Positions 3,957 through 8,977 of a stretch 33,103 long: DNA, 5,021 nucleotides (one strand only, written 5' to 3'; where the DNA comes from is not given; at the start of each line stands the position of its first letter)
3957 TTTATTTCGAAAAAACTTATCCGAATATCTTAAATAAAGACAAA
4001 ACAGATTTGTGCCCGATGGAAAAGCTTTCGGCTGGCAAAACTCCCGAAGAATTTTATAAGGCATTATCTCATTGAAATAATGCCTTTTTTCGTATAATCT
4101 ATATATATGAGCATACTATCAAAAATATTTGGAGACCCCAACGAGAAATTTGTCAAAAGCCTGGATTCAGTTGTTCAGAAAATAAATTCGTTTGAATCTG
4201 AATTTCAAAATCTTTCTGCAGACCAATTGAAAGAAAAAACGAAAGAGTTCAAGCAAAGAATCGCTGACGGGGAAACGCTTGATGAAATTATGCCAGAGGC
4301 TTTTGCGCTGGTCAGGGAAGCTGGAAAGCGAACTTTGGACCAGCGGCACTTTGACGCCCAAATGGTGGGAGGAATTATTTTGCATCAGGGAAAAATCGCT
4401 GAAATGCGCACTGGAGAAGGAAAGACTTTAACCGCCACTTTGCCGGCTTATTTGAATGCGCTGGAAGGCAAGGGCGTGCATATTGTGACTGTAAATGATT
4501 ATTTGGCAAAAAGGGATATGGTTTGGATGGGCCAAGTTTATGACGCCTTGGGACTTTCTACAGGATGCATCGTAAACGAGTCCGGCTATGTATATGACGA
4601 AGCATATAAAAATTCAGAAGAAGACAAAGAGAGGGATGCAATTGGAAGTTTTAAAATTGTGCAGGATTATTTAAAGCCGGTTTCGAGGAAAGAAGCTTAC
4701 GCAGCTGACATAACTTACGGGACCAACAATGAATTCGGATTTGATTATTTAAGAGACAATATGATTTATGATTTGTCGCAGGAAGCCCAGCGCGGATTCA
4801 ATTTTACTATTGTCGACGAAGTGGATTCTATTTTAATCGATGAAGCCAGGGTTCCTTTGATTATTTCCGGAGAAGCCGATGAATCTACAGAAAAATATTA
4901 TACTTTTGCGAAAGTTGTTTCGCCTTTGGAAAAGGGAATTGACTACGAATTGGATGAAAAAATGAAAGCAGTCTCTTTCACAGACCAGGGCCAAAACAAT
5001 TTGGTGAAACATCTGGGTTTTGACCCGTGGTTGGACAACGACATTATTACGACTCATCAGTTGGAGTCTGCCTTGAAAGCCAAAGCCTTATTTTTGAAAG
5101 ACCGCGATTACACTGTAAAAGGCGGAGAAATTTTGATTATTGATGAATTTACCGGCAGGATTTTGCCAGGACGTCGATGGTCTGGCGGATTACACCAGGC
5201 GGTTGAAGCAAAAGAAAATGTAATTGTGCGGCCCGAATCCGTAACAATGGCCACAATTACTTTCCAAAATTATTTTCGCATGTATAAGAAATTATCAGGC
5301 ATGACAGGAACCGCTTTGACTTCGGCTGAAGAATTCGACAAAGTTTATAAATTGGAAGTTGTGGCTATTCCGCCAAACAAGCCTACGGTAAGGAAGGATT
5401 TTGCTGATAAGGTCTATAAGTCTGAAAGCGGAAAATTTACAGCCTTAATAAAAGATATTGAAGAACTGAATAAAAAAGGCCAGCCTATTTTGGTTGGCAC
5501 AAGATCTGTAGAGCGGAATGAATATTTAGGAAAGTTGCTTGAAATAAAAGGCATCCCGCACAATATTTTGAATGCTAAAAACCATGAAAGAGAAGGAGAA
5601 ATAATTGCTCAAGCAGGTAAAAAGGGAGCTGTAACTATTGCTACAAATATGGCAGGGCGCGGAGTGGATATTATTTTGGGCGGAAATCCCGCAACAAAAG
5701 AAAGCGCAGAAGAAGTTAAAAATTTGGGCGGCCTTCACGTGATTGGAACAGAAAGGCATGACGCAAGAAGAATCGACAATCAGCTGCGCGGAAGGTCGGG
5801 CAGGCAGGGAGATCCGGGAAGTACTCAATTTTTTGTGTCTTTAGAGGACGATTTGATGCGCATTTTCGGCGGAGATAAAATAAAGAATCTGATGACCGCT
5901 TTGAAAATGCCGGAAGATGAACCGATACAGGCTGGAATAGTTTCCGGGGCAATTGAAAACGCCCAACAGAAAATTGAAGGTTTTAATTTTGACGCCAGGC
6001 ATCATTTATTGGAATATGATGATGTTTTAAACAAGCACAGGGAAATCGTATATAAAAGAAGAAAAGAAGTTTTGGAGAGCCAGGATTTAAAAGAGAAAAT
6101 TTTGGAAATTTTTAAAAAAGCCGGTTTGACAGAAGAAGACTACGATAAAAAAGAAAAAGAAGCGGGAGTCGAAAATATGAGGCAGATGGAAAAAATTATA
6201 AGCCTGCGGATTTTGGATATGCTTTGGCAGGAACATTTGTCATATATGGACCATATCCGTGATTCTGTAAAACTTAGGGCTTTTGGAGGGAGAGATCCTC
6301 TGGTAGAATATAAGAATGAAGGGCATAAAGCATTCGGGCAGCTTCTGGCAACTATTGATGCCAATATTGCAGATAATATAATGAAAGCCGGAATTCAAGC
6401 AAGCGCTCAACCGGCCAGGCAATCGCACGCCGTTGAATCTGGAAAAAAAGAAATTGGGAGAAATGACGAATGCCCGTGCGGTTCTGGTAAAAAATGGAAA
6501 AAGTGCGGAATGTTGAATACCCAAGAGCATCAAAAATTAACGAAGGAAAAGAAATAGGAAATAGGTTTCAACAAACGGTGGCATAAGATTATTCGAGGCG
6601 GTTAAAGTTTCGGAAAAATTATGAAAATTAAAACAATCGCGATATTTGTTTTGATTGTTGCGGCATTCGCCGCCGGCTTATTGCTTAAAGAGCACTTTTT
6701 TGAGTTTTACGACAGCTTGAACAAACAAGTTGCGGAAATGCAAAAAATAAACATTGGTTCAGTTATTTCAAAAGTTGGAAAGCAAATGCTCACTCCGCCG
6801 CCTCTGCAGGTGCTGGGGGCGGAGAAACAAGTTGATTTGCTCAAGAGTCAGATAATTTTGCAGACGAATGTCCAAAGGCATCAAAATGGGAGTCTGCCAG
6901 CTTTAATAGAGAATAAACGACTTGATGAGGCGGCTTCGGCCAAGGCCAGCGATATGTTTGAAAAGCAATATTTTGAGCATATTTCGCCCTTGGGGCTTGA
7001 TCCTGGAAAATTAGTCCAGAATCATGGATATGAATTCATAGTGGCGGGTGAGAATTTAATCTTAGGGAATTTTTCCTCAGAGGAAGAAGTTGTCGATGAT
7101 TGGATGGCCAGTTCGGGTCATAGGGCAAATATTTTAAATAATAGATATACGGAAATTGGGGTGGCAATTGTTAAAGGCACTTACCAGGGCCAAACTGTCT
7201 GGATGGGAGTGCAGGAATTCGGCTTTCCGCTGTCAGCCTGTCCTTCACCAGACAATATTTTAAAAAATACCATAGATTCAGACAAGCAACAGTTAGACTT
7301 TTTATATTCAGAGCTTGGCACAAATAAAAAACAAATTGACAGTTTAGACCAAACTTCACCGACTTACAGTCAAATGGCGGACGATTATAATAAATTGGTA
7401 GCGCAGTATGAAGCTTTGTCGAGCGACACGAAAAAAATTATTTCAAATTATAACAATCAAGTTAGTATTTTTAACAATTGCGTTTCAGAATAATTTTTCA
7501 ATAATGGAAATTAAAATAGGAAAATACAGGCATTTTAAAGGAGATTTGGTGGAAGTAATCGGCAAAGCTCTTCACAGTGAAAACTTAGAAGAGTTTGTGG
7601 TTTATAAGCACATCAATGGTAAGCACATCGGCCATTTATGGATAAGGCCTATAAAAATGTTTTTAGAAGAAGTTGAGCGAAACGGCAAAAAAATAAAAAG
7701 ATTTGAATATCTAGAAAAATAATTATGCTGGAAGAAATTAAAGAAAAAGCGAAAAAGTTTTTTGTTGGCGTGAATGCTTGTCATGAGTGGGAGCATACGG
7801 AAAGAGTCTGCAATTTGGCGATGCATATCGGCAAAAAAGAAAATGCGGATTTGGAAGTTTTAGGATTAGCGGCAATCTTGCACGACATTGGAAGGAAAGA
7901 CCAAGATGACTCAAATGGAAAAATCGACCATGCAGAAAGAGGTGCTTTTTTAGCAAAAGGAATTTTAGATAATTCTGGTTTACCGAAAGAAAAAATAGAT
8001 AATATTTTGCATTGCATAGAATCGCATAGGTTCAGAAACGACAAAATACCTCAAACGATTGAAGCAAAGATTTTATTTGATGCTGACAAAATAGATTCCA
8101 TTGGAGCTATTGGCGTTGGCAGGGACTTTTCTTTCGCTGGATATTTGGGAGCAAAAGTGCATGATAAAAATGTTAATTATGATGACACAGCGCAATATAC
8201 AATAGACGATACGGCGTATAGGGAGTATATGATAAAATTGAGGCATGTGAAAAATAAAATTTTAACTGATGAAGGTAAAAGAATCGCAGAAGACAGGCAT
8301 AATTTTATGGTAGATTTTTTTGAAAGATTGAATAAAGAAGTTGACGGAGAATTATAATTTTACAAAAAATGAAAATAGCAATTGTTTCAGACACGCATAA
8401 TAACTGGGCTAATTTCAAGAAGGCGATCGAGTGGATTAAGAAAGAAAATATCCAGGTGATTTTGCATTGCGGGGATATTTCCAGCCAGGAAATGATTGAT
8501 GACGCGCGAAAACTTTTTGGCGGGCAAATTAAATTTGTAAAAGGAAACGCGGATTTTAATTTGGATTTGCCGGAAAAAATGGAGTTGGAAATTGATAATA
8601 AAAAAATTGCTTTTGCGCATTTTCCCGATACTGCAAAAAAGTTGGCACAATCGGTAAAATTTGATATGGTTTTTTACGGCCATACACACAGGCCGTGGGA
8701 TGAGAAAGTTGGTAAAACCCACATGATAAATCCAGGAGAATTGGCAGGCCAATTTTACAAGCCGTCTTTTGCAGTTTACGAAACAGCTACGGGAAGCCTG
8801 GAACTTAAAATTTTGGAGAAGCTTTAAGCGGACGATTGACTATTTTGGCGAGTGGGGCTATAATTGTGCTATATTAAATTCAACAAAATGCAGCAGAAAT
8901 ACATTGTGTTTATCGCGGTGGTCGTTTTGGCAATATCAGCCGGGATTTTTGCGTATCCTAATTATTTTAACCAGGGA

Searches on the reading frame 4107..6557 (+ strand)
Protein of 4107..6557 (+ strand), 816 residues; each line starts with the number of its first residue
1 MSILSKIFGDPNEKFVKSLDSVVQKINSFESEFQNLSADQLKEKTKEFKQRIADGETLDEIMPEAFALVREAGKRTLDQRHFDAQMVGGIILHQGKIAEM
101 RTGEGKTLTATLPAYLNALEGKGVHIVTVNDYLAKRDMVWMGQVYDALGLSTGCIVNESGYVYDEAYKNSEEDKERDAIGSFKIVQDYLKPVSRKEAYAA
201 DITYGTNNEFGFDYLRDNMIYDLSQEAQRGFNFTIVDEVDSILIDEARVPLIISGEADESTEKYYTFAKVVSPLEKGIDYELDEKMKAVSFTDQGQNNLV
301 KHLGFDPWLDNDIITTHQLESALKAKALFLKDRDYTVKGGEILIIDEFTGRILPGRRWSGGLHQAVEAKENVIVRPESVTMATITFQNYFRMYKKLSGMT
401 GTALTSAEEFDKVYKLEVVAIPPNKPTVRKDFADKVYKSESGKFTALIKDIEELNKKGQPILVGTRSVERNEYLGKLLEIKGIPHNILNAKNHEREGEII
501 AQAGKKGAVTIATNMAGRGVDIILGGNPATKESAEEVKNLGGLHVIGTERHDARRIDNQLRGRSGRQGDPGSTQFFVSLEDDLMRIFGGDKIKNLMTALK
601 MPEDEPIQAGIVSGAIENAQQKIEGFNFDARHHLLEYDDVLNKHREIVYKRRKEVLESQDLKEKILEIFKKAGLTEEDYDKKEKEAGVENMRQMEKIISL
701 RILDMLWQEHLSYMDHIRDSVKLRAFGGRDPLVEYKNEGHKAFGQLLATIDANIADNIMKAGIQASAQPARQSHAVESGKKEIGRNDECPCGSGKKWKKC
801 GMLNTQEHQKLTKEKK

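Call 50: search_protein_families(library=pfam, proteins=[window:4107-6557:+], max_evalue=0.001)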
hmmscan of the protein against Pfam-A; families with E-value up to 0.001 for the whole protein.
window:4107-6557:+ (816 aa): 5 families
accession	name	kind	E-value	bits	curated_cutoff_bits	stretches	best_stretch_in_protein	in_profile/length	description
PF07517.20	SecA_DEAD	-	2.1e-124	415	24.6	1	5-410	2-289/290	SecA DEAD-like domain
PF21090.3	P-loop_SecA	-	6.5e-81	271.3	27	2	426-531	1-106/205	SecA P-loop domain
PF07516.18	SecA_SW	-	3.3e-46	158.3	26.7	2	676-761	116-199/200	SecA Wing and Scaffold domain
PF01043.26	SecA_PP_bind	-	1.3e-33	116.3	23.5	1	260-367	2-110/110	SecA preprotein cross-linking domain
PF02810.21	SEC-C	-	3.4e-06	27.2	20.4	1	785-800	1-16/19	SEC-C motif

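Call 53: find_homologous_proteins(query=window:4107-6557:+, max_evalue=1e-100)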
Query window:4107-6557:+ (816 aa): 8000 proteins with E <= 1e-100 among 8000 candidates; the best 120 are listed.
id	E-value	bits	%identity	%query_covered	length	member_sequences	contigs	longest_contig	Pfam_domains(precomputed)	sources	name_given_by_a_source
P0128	0.0e+0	1830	100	100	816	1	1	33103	PF07517.21,PF07516.19,PF21090.4,PF02810.22,PF01043.27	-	-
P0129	0.0e+0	1825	100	100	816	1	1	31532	PF07517.21,PF07516.19,PF21090.4,PF02810.22,PF01043.27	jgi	jgi:preprotein translocase subunit SecA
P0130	0.0e+0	1587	84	100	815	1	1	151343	PF07517.21,PF07516.19,PF21090.4,PF02810.22,PF01043.27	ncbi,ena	-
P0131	0.0e+0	1587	84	100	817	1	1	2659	PF07517.21,PF07516.19,PF21090.4,PF02810.22,PF01043.27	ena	-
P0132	0.0e+0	1577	83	100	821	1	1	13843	PF07517.21,PF07516.19,PF21090.4,PF02810.22,PF01043.27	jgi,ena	-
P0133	0.0e+0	1575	83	100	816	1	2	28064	PF07517.21,PF07516.19,PF21090.4,PF02810.22,PF01043.27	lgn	-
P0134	0.0e+0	1572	83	100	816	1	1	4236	PF07517.21,PF07516.19,PF21090.4,PF02810.22,PF01043.27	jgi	-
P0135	0.0e+0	1571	86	98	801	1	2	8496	PF07517.21,PF07516.19,PF21090.4,PF02810.22,PF01043.27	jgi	jgi:preprotein translocase subunit SecA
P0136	0.0e+0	1568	83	100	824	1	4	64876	PF07517.21,PF07516.19,PF21090.4,PF02810.22,PF01043.27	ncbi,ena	-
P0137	0.0e+0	1567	83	100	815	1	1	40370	PF07517.21,PF07516.19,PF21090.4,PF02810.22,PF01043.27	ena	-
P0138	0.0e+0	1567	83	100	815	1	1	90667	PF07517.21,PF07516.19,PF21090.4,PF02810.22,PF01043.27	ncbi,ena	-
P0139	0.0e+0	1565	83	100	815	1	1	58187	PF07517.21,PF07516.19,PF21090.4,PF02810.22,PF01043.27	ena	-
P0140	0.0e+0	1564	84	98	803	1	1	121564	PF07517.21,PF07516.19,PF21090.4,PF02810.22,PF01043.27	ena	-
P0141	0.0e+0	1559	83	100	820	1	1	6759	PF07517.21,PF07516.19,PF21090.4,PF02810.22,PF01043.27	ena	-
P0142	0.0e+0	1558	82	100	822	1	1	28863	PF07517.21,PF07516.19,PF21090.4,PF02810.22,PF01043.27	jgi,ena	jgi:preprotein translocase subunit SecA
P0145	0.0e+0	1551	84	98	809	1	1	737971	PF07517.21,PF07516.19,PF21090.4,PF02810.22,PF01043.27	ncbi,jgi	ncbi:MAG: preprotein translocase subunit SecA [Candidatus Staskawiczbacteria bacterium]|jgi:preprote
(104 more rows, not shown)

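Call 54: find_encoding_contigs(protein=P0130, flank=10000, max_places=1)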
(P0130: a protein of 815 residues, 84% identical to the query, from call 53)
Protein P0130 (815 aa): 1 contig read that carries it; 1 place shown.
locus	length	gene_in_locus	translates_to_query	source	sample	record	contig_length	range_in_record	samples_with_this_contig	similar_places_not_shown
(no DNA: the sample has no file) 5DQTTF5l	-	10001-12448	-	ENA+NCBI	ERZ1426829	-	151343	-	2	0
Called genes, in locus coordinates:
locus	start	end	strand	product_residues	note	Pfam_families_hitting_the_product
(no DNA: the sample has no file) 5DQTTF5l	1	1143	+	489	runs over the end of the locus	PF01943:Polysacc_synt, PF13440:Polysacc_synt_3, PF03023:MurJ, PF01554:MatE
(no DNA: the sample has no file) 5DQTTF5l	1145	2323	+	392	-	PF13477:Glyco_trans_4_2, PF13439:Glyco_transf_4, PF13579:Glyco_trans_4_4, PF00534:Glycos_transf_1, PF13692:Glyco_trans_1_4, PF13524:Glyco_trans_1_2 (weak)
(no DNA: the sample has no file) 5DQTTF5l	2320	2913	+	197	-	PF00583:Acetyltransf_1, PF13508:Acetyltransf_7, PF13673:Acetyltransf_10 (weak)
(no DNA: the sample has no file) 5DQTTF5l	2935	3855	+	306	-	PF00953:Glycos_transf_4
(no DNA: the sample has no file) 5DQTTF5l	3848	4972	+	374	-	PF00155:Aminotran_1_2, PF01041:DegT_DnrJ_EryC1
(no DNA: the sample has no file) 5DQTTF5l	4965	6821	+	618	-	PF13727:CoA_binding_3, PF00106:adh_short (weak), PF01073:3Beta_HSD, PF01370:Epimerase, PF02719:Polysacc_synt_2, PF04321:RmlD_sub_bind, PF08659:KR (weak), PF16363:GDP_Man_Dehyd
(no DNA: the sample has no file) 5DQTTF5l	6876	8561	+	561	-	PF01471:PG_binding_1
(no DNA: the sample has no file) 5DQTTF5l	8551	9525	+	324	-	PF01565:FAD_binding_4, PF02873:MurB_C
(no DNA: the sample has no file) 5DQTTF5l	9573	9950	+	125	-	PF02482:Ribosomal_S30AE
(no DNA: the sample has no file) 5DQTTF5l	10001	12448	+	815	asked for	PF07517:SecA_DEAD, PF01043:SecA_PP_bind, PF21090:P-loop_SecA, PF07516:SecA_SW, PF02810:SEC-C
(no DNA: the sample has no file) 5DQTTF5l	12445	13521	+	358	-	PF00817:IMS, PF11798:IMS_HHH, PF21999:IMS_HHH_1, PF11799:IMS_C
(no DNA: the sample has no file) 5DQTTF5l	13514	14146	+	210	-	PF00702:Hydrolase, PF13419:HAD_2, PF13242:Hydrolase_like (weak)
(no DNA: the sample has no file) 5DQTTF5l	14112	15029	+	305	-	PF00188:CAP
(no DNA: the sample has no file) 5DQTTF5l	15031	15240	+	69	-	PF07866:DUF1653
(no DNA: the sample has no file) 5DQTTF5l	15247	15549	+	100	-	-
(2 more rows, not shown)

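Call 55: find_encoding_contigs(protein=P0145, flank=10000, max_places=1)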
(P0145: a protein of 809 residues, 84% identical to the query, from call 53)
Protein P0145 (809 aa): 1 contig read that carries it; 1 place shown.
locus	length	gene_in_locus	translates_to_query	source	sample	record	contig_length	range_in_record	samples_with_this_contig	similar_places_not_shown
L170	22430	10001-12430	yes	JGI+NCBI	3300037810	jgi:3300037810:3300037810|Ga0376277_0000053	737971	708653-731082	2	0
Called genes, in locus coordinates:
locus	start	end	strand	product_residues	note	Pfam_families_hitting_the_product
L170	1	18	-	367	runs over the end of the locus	PF00535:Glycos_transf_2, PF10111:Glyco_tranf_2_2 (faint), PF13641:Glyco_tranf_2_3 (weak), PF00535:Glycos_transf_2 (weak)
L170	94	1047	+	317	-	PF00535:Glycos_transf_2, PF13641:Glyco_tranf_2_3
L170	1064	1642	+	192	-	PF02397:Bac_transf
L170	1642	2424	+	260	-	PF00456:Transketolase_N, PF13292:DXP_synthase_N, PF02775:TPP_enzyme_C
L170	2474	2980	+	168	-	PF02779:Transket_pyr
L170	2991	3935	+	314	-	PF02698:DUF218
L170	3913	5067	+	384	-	PF00155:Aminotran_1_2, PF00266:Aminotran_5, PF01041:DegT_DnrJ_EryC1, PF01212:Beta_elim_lyase (weak), PF01053:Cys_Met_Meta_PP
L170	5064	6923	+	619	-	PF13727:CoA_binding_3, PF00106:adh_short (faint), PF01073:3Beta_HSD, PF01370:Epimerase, PF02719:Polysacc_synt_2, PF04321:RmlD_sub_bind, PF16363:GDP_Man_Dehyd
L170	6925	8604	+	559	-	PF01471:PG_binding_1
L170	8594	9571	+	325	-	PF01565:FAD_binding_4, PF02873:MurB_C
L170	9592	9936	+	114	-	PF02482:Ribosomal_S30AE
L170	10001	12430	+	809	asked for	PF07517:SecA_DEAD, PF01043:SecA_PP_bind, PF21090:P-loop_SecA, PF07516:SecA_SW, PF02810:SEC-C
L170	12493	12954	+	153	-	-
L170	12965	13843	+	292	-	PF00188:CAP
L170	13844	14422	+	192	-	PF01725:Ham1p_like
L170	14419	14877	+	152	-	PF00149:Metallophos, PF12850:Metallophos_2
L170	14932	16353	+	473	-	PF21760:SecD_1st, PF03176:MMPL, PF22599:SecDF_P1_head, PF02355:SecD_SecF_C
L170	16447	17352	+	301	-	PF07549:Sec_GG (weak), PF02355:SecD_SecF_C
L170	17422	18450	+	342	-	PF04545:Sigma70_r4, PF05066:HARE-HTH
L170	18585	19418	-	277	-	PF01180:DHO_dh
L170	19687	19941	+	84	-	-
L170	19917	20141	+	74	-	-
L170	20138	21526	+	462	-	-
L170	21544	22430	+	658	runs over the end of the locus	PF02534:T4SS-DNA_transf (faint), PF10412:TrwB_AAD_bind, PF01935:DUF87 (weak), PF12696:TraG-D_C (weak), PF23477:zf_Tbcl_2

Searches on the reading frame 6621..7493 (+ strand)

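Call 50: search_protein_families(library=pfam, proteins=[window:6621-7493:+], max_evalue=0.001)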
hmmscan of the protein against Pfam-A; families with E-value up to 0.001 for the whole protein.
window:6621-7493:+ (290 aa): 1 family
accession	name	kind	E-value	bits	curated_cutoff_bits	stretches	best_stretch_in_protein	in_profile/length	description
PF00188.32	CAP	-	7.6e-13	49.8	21.1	1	89-195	10-114/117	Cysteine-rich secretory protein family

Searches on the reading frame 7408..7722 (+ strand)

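Call 51: search_protein_families(library=pfam, proteins=[window:7408-7722:+], max_evalue=0.001)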
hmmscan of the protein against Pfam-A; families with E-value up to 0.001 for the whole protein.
window:7408-7722:+ (104 aa): 1 family
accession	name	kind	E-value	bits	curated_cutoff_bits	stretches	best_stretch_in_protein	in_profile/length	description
PF07866.17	DUF1653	-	3.8e-22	78.9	23.5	1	38-101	1-62/62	Protein of unknown function (DUF1653)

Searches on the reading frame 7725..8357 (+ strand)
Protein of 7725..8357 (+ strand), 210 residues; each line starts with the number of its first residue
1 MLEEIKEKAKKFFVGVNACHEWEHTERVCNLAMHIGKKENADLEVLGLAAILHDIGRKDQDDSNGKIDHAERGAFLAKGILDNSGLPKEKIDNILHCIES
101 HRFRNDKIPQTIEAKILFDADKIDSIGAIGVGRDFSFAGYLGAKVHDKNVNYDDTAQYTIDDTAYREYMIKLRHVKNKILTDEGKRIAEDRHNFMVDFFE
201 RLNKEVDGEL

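Call 30: search_protein_families(library=pfam, proteins=[window:7725-8357:+], max_evalue=0.01)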
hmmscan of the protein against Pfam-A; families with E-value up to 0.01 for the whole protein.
window:7725-8357:+ (210 aa): 1 family
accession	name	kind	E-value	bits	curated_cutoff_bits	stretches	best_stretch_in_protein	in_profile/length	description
PF01966.28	HD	-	7.3e-17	62.2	22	1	22-124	2-114/116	HD domain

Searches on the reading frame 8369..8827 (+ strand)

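Call 50: search_protein_families(library=pfam, proteins=[window:8369-8827:+], max_evalue=0.001)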
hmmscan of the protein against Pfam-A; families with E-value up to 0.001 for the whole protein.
window:8369-8827:+ (152 aa): 3 families
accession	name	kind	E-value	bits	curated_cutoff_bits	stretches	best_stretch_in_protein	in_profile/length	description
PF12850.12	Metallophos_2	-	3.5e-33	115.2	27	1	1-141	1-153/154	Calcineurin-like phosphoesterase superfamily domain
PF00149.33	Metallophos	-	5.5e-14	53.5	21.5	1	1-69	1-78/191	Calcineurin-like phosphoesterase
PF14582.11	Metallophos_3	-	0.00028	20.7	28.2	0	87-127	200-241/259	Metallophosphoesterase, calcineurin superfamily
